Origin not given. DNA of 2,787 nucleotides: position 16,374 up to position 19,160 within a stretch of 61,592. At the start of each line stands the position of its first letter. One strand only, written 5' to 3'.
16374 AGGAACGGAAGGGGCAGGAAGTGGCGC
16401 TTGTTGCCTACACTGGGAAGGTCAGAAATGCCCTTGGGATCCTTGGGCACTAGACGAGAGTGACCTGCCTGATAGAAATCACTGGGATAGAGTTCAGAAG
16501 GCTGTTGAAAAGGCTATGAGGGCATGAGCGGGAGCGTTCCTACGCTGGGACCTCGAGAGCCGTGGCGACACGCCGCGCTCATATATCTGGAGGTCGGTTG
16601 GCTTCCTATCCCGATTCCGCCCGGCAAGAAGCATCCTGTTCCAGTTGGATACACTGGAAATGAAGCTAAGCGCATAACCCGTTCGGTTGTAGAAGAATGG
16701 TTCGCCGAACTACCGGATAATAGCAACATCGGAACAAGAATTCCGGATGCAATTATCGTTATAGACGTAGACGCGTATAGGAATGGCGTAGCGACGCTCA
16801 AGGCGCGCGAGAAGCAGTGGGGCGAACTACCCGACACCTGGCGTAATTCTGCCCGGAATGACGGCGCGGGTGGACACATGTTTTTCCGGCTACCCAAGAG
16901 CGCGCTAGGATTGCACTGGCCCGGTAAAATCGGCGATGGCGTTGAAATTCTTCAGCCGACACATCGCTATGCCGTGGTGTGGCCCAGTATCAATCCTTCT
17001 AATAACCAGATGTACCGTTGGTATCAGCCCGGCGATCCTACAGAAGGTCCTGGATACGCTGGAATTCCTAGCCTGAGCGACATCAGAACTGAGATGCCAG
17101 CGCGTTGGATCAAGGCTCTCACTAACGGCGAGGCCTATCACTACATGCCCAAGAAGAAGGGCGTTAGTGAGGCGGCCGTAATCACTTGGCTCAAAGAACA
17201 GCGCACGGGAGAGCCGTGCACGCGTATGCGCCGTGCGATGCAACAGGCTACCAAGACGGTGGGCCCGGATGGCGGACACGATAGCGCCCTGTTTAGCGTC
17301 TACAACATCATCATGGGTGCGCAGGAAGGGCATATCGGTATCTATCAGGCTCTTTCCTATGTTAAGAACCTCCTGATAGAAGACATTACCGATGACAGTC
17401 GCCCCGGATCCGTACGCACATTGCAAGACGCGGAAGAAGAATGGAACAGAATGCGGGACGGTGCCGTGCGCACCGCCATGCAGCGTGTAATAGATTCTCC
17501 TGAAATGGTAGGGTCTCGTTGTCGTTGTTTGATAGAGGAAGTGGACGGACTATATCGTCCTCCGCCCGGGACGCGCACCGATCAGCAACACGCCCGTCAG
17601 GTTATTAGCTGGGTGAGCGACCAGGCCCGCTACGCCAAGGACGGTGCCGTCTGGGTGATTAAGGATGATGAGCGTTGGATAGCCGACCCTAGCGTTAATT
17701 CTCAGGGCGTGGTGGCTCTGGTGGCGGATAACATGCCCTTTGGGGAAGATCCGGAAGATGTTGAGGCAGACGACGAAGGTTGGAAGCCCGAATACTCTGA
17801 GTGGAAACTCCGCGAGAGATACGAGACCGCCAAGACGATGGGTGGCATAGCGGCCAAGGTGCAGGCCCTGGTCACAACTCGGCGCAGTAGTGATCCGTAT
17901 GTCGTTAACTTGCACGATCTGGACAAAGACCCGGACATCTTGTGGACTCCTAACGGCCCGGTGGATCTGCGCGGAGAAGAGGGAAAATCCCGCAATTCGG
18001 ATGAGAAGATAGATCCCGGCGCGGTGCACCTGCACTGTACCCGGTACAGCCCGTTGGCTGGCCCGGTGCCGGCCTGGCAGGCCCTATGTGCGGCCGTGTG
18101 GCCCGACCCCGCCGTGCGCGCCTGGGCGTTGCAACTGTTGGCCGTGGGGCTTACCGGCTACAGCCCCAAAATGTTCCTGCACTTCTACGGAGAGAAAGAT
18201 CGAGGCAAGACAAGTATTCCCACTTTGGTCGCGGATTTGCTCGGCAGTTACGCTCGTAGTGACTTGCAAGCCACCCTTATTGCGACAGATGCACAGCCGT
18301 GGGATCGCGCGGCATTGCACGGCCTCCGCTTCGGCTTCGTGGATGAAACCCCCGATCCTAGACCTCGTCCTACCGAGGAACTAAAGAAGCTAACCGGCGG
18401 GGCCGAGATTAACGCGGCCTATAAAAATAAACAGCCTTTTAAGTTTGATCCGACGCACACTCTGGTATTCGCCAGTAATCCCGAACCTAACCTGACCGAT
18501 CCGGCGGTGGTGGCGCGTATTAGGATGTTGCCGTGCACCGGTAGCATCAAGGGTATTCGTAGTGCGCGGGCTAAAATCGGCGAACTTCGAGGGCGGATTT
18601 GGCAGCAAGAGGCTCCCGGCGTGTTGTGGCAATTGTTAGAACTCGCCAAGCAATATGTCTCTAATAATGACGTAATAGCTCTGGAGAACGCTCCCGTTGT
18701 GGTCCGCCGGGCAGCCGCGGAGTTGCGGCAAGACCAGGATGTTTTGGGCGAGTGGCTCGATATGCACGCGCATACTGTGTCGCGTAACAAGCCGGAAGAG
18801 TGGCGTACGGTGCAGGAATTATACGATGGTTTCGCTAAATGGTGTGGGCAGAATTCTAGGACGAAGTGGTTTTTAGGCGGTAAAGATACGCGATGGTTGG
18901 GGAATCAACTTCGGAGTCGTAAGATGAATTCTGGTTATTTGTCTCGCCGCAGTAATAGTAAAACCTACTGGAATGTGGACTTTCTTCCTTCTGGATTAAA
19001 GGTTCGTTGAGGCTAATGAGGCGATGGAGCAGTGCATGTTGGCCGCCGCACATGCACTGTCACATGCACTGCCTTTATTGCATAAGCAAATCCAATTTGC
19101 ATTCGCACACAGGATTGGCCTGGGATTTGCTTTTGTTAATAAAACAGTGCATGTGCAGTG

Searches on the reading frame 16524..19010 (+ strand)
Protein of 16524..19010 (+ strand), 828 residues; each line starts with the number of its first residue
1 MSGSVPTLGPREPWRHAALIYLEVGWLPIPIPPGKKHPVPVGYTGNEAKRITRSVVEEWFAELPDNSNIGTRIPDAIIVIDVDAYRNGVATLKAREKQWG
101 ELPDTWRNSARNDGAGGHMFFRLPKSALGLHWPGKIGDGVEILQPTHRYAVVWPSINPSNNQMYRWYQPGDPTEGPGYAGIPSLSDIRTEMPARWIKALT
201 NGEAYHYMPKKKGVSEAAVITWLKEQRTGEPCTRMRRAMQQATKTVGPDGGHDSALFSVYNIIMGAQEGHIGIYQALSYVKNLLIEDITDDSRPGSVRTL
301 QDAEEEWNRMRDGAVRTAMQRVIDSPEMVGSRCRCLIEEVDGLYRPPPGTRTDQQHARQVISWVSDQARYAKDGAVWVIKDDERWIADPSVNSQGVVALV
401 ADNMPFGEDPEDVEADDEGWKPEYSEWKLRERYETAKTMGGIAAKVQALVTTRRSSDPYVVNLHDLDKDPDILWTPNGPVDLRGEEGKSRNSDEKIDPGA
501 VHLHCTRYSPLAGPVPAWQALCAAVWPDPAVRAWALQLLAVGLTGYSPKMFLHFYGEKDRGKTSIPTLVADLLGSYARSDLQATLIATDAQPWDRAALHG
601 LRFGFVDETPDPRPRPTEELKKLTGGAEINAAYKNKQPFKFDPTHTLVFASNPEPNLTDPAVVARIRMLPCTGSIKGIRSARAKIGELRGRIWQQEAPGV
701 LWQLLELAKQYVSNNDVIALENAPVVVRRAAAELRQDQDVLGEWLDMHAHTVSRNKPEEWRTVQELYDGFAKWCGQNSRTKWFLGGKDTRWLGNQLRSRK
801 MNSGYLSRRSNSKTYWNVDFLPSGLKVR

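Call 12: search_protein_families(library=pfam, proteins=[window:16524-19010:+], max_evalue=0.01)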
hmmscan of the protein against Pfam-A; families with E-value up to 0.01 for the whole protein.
window:16524-19010:+ (828 aa): 3 families
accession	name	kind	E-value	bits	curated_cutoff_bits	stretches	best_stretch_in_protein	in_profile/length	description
PF09250.16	Prim-Pol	-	3.2e-22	80.1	22.8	1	18-176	1-156/158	Bifunctional DNA primase/polymerase, N-terminal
PF19263.5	DUF5906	-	2.9e-08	34.8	27.6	1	554-656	1-104/114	Family of unknown function (DUF5906)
PF08706.16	D5_N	-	0.00027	21.7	22.4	1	363-526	7-144/145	D5 N terminal like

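Call 13: search_protein_families(library=phrogs, proteins=[window:16524-19010:+], max_evalue=0.001)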
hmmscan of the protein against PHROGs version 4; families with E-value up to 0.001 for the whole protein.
window:16524-19010:+ (828 aa): 10 families
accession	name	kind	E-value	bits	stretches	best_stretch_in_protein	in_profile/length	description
phrog_1156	-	DNA, RNA and nucleotide metabolism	4.3e-97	327.6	1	10-782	9-789/855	DNA primase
phrog_6088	-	DNA, RNA and nucleotide metabolism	1.3e-30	107.5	1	352-778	333-726/772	DNA primase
phrog_2478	-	DNA, RNA and nucleotide metabolism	1.3e-30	107.2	1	348-799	402-821/854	DNA polymerase/primase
phrog_11515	-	DNA, RNA and nucleotide metabolism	4.9e-29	101.9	1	16-311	12-297/787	DNA polymerase/primase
phrog_1829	-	DNA, RNA and nucleotide metabolism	4.5e-26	92.2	1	355-802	328-745/772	DNA primase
phrog_695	-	DNA, RNA and nucleotide metabolism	7.7e-21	75.5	1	17-316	11-270/704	DNA polymerase/primase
phrog_1883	-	DNA, RNA and nucleotide metabolism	7e-19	68.6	1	450-778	393-713/756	DNA helicase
phrog_7601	-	unknown function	5.9e-16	59.7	1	538-781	8-240/289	-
phrog_864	-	DNA, RNA and nucleotide metabolism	3.4e-15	56.6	1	525-780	340-585/1064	DNA primase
phrog_16950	-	DNA, RNA and nucleotide metabolism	8.1e-13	48.1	1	438-777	449-792/843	DNA primase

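Call 15: search_dna_similar(query=window:16524-19010:+, collection=phages, mode=protein, max_rows=30)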
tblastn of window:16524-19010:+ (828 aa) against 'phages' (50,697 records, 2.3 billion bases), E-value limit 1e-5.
Records with a match: 818; places in all: 818; records where one place covers at least 80% of the query: 20.
Best place of each record, by identity: <60% 818.
By first word of the organism name: Mycobacterium 339; Gordonia 121; Streptococcus 92; Arthrobacter 80; Microbacterium 47; Lactobacillus 17; Corynebacterium 15; Rhodococcus 13; Listeria 12; Curtobacterium 10; and 33 more.
By host as written in the record: Mycobacterium smegmatis mc2 155 228; Gordonia terrae 3612 68; Mycobacterium smegmatis mc#155 49; Arthrobacter globiformis B-2979 41; Gordonia rubripertincta NRRL B-16540 26; Mycobacterium smegmatis mc2155 23; - 23; Microbacterium foliorum NRRL B-24224 18; and 177 more.
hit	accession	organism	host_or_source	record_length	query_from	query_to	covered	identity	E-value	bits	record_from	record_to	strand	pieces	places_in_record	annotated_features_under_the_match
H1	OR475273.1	Gordonia phage Erutan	Gordonia rubripertincta NRRL B-16540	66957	5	823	99%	24.0%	2e-40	167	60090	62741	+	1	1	88: DNA primase/polymerase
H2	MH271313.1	Gordonia phage Suzy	Gordonia terrae 3612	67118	3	820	99%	23.0%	4e-34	147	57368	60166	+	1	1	81: DNA primase/polymerase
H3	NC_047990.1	Gordonia phage Suzy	Gordonia terrae 3612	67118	3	820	99%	23.0%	4e-34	147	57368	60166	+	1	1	81: DNA primase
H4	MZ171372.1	Gordonia phage Madi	Gordonia terrae 3612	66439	3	777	94%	23.9%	8e-40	166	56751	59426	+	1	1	82: DNA primase/polymerase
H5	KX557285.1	Gordonia phage Terapin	Gordonia terrae 3612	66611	3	777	94%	23.9%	8e-40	166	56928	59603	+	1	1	84: DNA primase/polymerase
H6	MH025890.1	Gordonia phage Djokovic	Gordonia terrae 3612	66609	3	777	94%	23.9%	8e-40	166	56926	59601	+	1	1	83: DNA primase/polymerase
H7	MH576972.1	Gordonia phage Beyoncage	Gordonia terrae 3612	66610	3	777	94%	23.9%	8e-40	166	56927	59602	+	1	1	83: DNA primase/polymerase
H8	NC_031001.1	Gordonia phage Terapin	Gordonia terrae 3612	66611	3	777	94%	23.9%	8e-40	166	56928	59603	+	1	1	84: DNA primase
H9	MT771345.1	Gordonia phage Sienna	Gordonia terrae 3612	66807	3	777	94%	23.9%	8e-40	166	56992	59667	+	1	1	83: DNA primase/polymerase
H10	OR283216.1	Rhodococcus phage MacGully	Rhodococcus equi NRRL B-16538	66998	17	828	88%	25.5%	5e-25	178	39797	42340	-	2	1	60: DNA primase/polymerase/helicase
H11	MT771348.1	Gordonia phage BiteSize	Gordonia terrae 3612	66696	3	777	94%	23.8%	2e-40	167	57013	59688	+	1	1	83: DNA primase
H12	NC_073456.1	Rhodococcus phage ChewyVIII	Rhodococcus erythropolis RIA 643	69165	7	712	85%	25.9%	1e-31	139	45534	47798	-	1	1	64: DNA primase/polymerase | 65: hypothetical protein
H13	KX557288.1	Rhodococcus phage ChewyVIII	Rhodococcus erythropolis RIA 643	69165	7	712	85%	25.9%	1e-31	139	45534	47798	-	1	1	64: DNA primase/polymerase | 65: hypothetical protein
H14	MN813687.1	Mycobacterium phage Onyinye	Mycobacterium smegmatis mc2 155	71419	13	777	92%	23.2%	8e-25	117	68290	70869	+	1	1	107: DNA primase/polymerase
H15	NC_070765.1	Mycobacterium phage Onyinye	Mycobacterium smegmatis mc2 155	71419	13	777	92%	23.2%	8e-25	117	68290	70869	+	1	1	107: DNA primase/polymerase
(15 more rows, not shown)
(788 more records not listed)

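Call 16: find_related_loci(query=window:16524-19010:+, collection=viral_contigs, flank=6000)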
Query window:16524-19010:+ (828 aa) in viral_contigs; peptide patterns used: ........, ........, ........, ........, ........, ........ (x = any residue, [..] = any of these).
No stretch of DNA in the collection matches any of the patterns.

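Call 18: find_homologous_proteins(query=window:16524-19010:+, max_evalue=1e-20)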
Query window:16524-19010:+ (828 aa): 57 proteins with E <= 1e-20 among 8000 candidates.
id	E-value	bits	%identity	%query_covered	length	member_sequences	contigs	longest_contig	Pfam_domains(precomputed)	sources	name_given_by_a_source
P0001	0.0e+0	1953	100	100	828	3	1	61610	PF19263.6,PF09250.17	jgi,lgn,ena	-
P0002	1.3e-287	975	51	100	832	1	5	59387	PF19263.6,PF09250.17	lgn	-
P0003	6.7e-134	466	35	99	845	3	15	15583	PF09250.17,PF08706.17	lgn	-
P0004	1.7e-129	451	35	94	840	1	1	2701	PF19263.6,PF09250.17,PF08706.17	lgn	-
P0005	2.8e-51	193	38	23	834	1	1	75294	PF19263.6,PF09250.17,PF08706.17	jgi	jgi:putative DNA primase/helicase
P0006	4.6e-51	192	33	41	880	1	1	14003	PF19263.6,PF09250.17,PF08706.17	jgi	jgi:P4 family phage/plasmid primase-like protien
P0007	9.2e-51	191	39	24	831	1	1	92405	PF19263.6,PF09250.17,PF08706.17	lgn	-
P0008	1.4e-48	184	38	24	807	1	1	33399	PF19263.6,PF09250.17,PF08706.17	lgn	-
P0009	2.9e-48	183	28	90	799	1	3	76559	PF19263.6,PF09250.17,PF08706.17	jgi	jgi:putative DNA primase/helicase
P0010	3.8e-48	182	36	39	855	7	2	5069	PF09250.17,PF13481.13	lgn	-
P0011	7.2e-48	181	27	89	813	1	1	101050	PF19263.6,PF09250.17,PF08706.17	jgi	jgi:P4 family phage/plasmid primase-like protien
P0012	1.2e-46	177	27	89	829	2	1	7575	PF19263.6,PF09250.17,PF08706.17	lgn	-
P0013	1.3e-46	177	36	39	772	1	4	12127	PF09250.17,PF13481.13,PF13191.13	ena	-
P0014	2.8e-46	176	26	89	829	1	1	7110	PF19263.6,PF09250.17,PF08706.17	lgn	-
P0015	5.9e-46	175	34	37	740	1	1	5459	PF09250.17,PF13481.13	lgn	-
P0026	1.4e-37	147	32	34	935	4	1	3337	PF19263.6,PF09250.17,PF08706.17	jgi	jgi:P4 family phage/plasmid primase-like protien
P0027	2.0e-37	147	26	92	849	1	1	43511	PF09250.17,PF08706.17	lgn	-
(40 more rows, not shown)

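Call 20: find_encoding_contigs(protein=P0002, flank=10000, max_places=5)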
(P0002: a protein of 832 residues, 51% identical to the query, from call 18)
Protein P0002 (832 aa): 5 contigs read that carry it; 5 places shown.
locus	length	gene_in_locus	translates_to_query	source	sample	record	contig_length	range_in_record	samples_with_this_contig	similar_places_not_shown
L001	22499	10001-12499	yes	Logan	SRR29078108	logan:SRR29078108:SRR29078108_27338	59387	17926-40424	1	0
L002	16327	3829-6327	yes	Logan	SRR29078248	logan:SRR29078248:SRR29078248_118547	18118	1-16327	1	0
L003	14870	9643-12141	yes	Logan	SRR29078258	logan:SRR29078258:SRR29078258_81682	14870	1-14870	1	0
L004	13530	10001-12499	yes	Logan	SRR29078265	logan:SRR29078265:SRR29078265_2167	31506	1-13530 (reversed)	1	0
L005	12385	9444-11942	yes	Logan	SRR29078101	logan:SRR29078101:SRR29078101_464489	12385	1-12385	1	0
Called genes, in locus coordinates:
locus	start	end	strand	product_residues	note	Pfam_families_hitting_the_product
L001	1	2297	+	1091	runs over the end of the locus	PF02811:PHP, PF07733:DNA_pol3_alpha, PF17657:DNA_pol3_finger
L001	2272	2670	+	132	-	-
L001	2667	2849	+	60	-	-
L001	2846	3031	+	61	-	-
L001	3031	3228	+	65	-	-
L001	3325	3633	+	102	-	-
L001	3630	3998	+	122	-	PF14359:DUF4406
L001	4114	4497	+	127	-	-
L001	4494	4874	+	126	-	-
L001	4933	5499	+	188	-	-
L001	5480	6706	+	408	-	PF02511:Thy1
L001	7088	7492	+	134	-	-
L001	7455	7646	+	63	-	-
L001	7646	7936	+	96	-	-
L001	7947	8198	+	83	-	-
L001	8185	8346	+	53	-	-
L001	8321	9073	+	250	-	-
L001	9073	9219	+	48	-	-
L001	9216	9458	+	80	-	-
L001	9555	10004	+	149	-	-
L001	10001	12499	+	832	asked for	PF09250:Prim-Pol, PF19263:DUF5906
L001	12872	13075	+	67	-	-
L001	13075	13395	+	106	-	-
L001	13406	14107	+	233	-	-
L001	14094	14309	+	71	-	-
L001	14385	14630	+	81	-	-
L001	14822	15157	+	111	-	-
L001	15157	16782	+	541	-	-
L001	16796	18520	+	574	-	-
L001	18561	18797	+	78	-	-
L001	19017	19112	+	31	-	-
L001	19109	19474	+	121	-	-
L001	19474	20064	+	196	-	-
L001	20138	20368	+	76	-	-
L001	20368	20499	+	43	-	-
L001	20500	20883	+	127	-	PF14464:Prok-JAB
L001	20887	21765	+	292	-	-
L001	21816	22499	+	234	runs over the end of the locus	PF06810:Phage_scaffold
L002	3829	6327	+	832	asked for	PF09250:Prim-Pol, PF19263:DUF5906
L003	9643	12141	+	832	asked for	PF09250:Prim-Pol, PF19263:DUF5906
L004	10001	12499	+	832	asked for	PF09250:Prim-Pol, PF19263:DUF5906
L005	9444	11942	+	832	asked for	PF09250:Prim-Pol, PF19263:DUF5906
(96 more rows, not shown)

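Call 21: find_encoding_contigs(protein=P0003, flank=10000, max_places=6)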
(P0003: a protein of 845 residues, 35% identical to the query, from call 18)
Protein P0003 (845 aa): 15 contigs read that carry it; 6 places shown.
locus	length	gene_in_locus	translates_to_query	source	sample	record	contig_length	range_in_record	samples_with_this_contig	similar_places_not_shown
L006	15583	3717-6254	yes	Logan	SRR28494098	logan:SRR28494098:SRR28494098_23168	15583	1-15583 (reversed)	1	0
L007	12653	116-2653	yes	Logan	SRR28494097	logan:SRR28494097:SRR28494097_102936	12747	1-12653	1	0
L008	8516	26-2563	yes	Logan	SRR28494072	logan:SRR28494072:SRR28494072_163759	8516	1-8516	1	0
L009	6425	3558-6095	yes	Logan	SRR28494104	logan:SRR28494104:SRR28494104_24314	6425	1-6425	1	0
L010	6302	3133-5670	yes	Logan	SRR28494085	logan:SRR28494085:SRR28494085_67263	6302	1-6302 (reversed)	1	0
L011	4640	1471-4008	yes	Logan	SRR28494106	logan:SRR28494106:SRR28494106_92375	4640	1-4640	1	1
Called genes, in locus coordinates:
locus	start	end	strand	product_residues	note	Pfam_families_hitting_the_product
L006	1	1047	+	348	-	?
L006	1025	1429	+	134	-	-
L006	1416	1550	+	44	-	-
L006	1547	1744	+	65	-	-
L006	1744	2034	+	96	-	-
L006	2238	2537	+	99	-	-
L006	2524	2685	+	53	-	-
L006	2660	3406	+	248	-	-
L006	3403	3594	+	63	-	-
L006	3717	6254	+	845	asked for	PF09250:Prim-Pol, PF08706:D5_N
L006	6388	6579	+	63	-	-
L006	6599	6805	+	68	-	-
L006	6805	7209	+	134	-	-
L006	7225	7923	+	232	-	-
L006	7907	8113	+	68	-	-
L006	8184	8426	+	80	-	-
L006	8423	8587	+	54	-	-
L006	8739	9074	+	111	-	-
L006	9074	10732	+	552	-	-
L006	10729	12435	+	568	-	-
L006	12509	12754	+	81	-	-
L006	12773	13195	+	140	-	PF02945:Endonuclease_7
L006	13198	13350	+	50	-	-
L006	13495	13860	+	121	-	-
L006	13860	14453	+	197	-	-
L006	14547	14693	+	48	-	-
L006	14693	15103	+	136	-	PF14464:Prok-JAB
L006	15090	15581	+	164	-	?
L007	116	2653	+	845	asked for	PF09250:Prim-Pol, PF08706:D5_N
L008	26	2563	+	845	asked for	PF09250:Prim-Pol, PF08706:D5_N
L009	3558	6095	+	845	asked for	PF09250:Prim-Pol, PF08706:D5_N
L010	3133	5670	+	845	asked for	PF09250:Prim-Pol, PF08706:D5_N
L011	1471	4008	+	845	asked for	PF09250:Prim-Pol, PF08706:D5_N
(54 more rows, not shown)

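Call 22: find_encoding_contigs(protein=P0001, flank=3000, max_places=4)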
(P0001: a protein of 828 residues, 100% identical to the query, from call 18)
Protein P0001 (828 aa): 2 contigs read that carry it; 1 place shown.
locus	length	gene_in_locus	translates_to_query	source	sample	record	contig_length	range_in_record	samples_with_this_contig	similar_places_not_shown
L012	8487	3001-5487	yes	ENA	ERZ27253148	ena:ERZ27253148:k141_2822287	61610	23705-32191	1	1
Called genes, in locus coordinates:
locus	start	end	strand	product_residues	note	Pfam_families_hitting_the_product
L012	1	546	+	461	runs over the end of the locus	PF02511:Thy1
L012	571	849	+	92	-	-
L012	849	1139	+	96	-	-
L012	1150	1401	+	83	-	-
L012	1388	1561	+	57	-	-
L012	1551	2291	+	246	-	-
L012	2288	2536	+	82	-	-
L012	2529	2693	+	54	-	-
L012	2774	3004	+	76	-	-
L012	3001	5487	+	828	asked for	PF09250:Prim-Pol, PF19263:DUF5906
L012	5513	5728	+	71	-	-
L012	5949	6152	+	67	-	-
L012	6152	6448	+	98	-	-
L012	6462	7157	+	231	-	-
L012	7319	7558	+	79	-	-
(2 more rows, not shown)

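Call 32: search_solved_structures(query=window:16524-19010:+, max_evalue=0.1)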
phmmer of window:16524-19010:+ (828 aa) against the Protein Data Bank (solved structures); distinct sequences matched with E-value up to 0.1: 3.
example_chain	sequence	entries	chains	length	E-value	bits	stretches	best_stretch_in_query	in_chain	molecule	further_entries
9ivf_A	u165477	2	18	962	9.9e-06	27.1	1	465-653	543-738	Putative primase C962R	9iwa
8wvz_A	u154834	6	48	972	1e-05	27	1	465-653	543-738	Putative primase C962R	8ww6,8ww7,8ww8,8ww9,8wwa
8iqh_A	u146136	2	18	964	1.3e-05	26.6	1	465-653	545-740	Putative primase C962R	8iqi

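Call 37: search_protein_families(library=ncbifam, proteins=[window:16524-19010:+], max_evalue=1)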
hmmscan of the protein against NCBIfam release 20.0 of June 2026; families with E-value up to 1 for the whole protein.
window:16524-19010:+ (828 aa): 3 families
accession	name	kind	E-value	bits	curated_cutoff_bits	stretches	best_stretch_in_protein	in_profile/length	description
NF011296.0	PRK14709.1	subfamily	1.9e-29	102.6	613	1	443-778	102-425/469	hypothetical protein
TIGR01613.1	primase_Cterm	subfamily_domain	8.3e-28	97.1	108.7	1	473-778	3-295/304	phage/plasmid primase, P4 family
NF005477.0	PRK07078.1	subfamily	7.2e-25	87.3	1014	1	443-803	390-730/759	hypothetical protein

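Call 41: get_annotated_region(hit=H5, flank=3000)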
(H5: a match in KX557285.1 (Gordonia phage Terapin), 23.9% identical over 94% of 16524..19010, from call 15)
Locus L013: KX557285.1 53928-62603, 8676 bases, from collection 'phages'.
description: Gordonia phage Terapin, complete genome.
organism: Gordonia phage Terapin (NCBI taxid 1887654)
taxonomy: Viruses; Duplodnaviria; Heunggongvirae; Uroviricota; Caudoviricetes; Terapinvirus; Terapinvirus terapin
host: Gordonia terrae 3612; source: soil; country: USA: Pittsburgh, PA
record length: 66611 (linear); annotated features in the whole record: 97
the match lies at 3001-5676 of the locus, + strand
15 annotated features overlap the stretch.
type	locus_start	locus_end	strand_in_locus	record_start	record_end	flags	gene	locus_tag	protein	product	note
CDS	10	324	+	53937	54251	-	76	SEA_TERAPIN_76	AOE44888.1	hypothetical protein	-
CDS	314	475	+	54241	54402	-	77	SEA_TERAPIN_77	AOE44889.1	hypothetical protein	-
CDS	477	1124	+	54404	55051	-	78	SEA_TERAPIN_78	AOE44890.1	hypothetical protein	-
CDS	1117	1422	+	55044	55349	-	79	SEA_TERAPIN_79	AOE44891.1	hypothetical protein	-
CDS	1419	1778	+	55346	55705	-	80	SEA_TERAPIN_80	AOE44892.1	hypothetical protein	-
CDS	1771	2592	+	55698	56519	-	81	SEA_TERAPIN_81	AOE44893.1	resolvase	-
CDS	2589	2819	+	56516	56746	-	82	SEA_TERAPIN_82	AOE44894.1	hypothetical protein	-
CDS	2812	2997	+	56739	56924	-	83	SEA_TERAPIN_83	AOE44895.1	ribbon-helix-helix DNA binding domain protein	-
CDS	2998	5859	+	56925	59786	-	84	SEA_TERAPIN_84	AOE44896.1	DNA primase/polymerase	-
CDS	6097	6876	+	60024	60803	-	85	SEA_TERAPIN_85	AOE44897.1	hypothetical protein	-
CDS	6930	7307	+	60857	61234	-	86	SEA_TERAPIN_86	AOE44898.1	hypothetical protein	-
CDS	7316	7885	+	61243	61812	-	87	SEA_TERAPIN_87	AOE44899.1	hypothetical protein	-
CDS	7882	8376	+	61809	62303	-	88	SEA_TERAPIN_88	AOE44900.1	hypothetical protein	-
CDS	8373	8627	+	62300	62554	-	89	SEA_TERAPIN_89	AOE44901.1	hypothetical protein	-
CDS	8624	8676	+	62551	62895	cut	90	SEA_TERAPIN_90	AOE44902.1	hypothetical protein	-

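Call 42: find_encoding_contigs(protein=P0009, flank=5000, max_places=2)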
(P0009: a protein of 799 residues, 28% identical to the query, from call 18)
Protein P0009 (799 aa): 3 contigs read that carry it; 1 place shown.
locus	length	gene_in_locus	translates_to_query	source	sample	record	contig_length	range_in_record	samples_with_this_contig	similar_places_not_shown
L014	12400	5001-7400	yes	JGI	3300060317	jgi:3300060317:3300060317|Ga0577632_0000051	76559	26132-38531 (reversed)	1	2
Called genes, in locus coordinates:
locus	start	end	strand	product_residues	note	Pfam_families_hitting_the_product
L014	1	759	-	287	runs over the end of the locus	PF00303:Thymidylat_synt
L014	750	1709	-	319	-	-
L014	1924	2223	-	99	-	-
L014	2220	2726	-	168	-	-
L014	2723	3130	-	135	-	-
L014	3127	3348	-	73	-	-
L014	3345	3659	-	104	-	-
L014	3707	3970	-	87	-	-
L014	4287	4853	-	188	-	-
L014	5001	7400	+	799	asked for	PF09250:Prim-Pol, PF08706:D5_N, PF19263:DUF5906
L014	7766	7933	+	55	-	-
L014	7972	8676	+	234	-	-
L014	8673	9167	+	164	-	-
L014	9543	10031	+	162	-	-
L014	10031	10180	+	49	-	-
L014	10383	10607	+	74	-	-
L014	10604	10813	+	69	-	-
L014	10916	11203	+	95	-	-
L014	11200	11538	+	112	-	-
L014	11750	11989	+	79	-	-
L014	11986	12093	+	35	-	-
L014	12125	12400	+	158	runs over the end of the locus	-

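Call 43: find_encoding_contigs(protein=P0027, flank=5000, max_places=2)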
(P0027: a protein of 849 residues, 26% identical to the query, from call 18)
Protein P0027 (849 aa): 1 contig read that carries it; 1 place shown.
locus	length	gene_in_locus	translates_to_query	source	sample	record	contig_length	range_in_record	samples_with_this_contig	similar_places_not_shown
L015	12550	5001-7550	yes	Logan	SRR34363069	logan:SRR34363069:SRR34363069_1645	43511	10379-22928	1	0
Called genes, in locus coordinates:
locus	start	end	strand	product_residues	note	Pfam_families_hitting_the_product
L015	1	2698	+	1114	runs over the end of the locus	PF02811:PHP, PF07733:DNA_pol3_alpha, PF17657:DNA_pol3_finger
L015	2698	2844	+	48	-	-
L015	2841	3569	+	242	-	-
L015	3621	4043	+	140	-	PF13560:HTH_31 (faint), PF00376:MerR, PF12728:HTH_17 (weak), PF13338:AbiEi_4 (faint), PF13411:MerR_1 (weak)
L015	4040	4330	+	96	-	-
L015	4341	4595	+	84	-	-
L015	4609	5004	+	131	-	-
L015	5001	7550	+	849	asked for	PF09250:Prim-Pol, PF08706:D5_N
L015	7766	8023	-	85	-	-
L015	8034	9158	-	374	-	PF01510:Amidase_2, PF08310:LGFP (faint)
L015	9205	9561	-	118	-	-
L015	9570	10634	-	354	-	-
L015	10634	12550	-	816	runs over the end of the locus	-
